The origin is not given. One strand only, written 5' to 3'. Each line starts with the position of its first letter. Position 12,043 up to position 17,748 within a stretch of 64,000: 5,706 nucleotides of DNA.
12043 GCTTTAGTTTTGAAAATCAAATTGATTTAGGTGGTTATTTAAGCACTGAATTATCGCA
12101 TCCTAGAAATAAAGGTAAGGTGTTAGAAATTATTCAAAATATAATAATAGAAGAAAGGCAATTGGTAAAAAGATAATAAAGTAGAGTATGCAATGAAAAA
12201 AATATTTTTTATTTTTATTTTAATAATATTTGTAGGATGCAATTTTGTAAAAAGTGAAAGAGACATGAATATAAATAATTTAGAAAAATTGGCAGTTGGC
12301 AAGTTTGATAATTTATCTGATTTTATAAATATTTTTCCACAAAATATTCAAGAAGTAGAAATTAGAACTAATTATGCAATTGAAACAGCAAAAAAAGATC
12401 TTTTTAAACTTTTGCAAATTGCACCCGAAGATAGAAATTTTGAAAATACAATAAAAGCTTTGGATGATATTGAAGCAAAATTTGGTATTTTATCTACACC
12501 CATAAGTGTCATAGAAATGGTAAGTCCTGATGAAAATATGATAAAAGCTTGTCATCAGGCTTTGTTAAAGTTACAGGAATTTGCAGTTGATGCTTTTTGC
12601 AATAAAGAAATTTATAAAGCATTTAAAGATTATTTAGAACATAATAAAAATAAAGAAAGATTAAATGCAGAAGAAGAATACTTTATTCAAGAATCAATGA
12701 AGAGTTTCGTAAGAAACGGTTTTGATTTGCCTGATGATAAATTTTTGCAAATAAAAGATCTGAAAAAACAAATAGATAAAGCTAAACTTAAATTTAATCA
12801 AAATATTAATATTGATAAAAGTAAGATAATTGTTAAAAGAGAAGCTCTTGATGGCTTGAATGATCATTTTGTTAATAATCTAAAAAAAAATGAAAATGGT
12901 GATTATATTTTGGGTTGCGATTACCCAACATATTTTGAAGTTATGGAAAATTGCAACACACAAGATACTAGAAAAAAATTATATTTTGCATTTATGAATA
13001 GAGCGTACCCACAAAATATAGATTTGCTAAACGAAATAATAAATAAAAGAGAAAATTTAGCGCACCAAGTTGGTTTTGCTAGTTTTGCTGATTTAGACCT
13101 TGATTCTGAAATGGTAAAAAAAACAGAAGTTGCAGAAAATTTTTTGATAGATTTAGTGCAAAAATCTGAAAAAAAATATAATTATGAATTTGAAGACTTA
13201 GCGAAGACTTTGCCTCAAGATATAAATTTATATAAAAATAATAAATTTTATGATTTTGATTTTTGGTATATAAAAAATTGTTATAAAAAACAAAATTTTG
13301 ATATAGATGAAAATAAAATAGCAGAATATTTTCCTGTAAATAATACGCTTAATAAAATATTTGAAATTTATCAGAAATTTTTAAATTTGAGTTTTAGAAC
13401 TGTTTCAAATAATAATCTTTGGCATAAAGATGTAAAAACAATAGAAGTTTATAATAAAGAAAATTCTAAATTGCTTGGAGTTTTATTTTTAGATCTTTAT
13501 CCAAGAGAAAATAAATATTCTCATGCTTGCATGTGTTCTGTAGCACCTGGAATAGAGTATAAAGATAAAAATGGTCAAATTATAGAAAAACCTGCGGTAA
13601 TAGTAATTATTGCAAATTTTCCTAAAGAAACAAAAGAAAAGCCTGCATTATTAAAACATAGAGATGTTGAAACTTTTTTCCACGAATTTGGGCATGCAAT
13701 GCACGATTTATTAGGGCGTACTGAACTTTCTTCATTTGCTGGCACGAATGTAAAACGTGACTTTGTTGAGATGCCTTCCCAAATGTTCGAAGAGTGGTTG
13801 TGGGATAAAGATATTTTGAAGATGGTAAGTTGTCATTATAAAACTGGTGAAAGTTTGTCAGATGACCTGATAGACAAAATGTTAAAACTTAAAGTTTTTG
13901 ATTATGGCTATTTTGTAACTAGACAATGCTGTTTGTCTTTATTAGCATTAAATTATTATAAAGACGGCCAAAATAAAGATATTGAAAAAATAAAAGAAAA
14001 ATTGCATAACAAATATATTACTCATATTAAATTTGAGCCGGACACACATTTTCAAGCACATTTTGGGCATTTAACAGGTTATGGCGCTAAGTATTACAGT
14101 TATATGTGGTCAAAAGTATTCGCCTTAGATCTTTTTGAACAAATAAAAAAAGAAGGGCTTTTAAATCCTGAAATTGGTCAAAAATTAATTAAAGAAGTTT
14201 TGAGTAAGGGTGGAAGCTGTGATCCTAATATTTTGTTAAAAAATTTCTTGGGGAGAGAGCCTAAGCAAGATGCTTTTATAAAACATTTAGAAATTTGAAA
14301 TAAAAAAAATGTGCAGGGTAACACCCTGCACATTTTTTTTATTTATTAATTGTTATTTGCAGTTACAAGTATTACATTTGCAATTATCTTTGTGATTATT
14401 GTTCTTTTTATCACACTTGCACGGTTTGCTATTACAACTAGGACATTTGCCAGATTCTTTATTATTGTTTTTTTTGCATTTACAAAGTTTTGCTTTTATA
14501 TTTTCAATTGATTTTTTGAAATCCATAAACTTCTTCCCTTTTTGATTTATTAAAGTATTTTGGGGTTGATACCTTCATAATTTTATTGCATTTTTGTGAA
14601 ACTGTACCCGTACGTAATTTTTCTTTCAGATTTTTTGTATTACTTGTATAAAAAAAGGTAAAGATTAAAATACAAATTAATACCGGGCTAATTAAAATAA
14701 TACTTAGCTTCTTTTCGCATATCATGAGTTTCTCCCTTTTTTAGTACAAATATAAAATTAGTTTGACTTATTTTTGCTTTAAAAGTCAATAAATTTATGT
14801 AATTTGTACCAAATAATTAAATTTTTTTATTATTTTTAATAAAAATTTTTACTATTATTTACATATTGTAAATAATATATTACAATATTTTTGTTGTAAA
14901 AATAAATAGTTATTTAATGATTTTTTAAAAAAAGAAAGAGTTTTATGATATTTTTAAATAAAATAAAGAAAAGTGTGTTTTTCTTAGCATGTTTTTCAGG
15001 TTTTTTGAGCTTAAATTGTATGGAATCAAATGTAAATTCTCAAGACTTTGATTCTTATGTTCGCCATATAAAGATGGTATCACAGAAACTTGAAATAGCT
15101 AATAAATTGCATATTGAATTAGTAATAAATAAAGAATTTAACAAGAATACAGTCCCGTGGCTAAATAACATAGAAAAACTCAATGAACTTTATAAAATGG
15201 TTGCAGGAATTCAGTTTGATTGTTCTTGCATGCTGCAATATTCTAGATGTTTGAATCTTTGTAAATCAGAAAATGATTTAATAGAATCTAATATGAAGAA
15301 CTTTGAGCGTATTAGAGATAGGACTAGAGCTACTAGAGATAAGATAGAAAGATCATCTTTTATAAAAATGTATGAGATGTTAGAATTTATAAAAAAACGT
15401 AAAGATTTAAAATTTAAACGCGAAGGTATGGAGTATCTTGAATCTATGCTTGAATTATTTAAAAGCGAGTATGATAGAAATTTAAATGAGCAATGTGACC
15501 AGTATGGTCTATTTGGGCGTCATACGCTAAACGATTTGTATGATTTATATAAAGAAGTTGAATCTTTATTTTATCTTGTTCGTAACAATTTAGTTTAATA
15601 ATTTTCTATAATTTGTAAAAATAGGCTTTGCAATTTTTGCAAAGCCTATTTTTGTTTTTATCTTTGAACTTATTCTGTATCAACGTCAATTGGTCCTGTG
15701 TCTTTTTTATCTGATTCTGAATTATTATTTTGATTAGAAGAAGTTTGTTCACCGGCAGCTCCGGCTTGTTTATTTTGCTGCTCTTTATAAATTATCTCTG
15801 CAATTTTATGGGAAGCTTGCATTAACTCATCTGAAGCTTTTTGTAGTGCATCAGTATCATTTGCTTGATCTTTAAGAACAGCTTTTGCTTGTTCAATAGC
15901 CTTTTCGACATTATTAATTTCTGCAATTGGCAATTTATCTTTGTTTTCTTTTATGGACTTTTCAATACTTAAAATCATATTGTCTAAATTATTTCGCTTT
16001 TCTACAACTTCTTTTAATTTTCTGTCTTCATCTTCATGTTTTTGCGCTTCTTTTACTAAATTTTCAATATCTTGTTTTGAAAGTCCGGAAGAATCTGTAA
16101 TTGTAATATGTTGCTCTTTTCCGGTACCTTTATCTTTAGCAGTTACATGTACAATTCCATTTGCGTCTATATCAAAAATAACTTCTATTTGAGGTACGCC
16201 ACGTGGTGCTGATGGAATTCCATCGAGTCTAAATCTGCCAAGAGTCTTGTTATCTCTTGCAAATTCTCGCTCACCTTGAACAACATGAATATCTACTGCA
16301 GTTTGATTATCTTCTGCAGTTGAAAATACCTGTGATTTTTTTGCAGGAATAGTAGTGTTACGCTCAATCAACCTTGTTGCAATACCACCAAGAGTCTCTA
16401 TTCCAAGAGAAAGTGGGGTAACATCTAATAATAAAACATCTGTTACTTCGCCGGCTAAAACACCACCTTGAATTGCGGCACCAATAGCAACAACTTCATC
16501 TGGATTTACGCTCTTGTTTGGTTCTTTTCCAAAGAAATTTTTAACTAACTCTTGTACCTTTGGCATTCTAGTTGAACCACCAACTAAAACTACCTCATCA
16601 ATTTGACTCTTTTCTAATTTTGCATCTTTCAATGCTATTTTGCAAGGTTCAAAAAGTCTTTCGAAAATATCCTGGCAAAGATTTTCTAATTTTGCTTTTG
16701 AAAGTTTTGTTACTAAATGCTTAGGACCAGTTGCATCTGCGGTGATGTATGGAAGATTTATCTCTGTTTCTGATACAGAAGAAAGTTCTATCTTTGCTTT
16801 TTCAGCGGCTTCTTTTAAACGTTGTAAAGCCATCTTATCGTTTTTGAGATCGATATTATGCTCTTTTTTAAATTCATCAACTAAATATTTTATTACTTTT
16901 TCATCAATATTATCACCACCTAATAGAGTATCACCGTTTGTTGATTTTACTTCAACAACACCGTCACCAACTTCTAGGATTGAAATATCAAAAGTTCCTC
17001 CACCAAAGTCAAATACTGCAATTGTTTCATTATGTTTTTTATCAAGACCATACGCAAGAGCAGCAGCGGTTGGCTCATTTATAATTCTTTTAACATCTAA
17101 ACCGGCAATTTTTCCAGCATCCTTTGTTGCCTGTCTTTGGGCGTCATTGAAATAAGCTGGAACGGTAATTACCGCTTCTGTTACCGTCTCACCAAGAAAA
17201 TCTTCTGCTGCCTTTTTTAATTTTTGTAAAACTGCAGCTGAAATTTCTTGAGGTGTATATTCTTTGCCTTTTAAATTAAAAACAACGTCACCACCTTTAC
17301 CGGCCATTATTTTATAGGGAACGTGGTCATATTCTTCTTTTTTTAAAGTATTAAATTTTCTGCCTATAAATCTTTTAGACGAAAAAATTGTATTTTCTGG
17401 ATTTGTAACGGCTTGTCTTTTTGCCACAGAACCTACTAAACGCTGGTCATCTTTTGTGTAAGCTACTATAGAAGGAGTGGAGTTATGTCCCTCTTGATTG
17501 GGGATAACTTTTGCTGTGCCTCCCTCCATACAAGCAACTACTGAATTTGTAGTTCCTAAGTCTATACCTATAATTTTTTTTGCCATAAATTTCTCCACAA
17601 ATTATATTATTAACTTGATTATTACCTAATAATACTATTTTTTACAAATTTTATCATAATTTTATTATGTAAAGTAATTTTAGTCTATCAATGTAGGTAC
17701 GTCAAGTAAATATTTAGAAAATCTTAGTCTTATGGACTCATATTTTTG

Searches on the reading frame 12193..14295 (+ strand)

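Call 93: search_protein_families(library=pfam, proteins=[window:12193-14295:+], max_evalue=0.00001)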
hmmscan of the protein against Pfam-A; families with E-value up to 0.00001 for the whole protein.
window:12193-14295:+ (701 aa): 1 family
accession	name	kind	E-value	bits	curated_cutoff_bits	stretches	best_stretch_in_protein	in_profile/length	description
PF01432.26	Peptidase_M3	-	6e-118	395.5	27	1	250-700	1-456/457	Peptidase family M3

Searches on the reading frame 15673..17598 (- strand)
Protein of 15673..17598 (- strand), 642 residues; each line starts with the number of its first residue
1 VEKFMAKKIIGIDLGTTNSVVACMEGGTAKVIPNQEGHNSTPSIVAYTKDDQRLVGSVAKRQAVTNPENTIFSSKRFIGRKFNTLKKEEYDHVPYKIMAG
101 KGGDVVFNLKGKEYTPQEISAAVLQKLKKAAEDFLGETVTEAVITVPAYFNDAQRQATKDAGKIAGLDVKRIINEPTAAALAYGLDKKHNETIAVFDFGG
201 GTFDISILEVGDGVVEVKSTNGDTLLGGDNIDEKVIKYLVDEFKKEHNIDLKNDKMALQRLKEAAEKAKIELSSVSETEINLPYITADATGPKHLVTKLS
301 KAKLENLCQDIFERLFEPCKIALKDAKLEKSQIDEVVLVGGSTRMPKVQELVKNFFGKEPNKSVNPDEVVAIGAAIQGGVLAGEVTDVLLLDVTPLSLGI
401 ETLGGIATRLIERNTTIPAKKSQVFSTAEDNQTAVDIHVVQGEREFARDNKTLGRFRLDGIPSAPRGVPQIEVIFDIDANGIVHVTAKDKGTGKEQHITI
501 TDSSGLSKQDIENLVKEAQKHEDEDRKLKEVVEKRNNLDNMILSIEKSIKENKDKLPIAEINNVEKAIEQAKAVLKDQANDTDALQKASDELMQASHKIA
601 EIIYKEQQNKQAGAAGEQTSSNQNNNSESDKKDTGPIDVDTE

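Call 93: search_protein_families(library=pfam, proteins=[window:15673-17598:-], max_evalue=0.00001)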
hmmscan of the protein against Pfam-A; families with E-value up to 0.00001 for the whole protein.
window:15673-17598:- (642 aa): 2 families
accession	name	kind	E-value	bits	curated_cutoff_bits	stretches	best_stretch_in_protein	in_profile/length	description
PF00012.26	HSP70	-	7.5e-259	860.4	20.6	1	9-604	1-598/599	Hsp70 protein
PF06723.19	MreB_Mbl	-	4.7e-21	75.4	27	1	123-375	77-316/327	MreB/Mbl protein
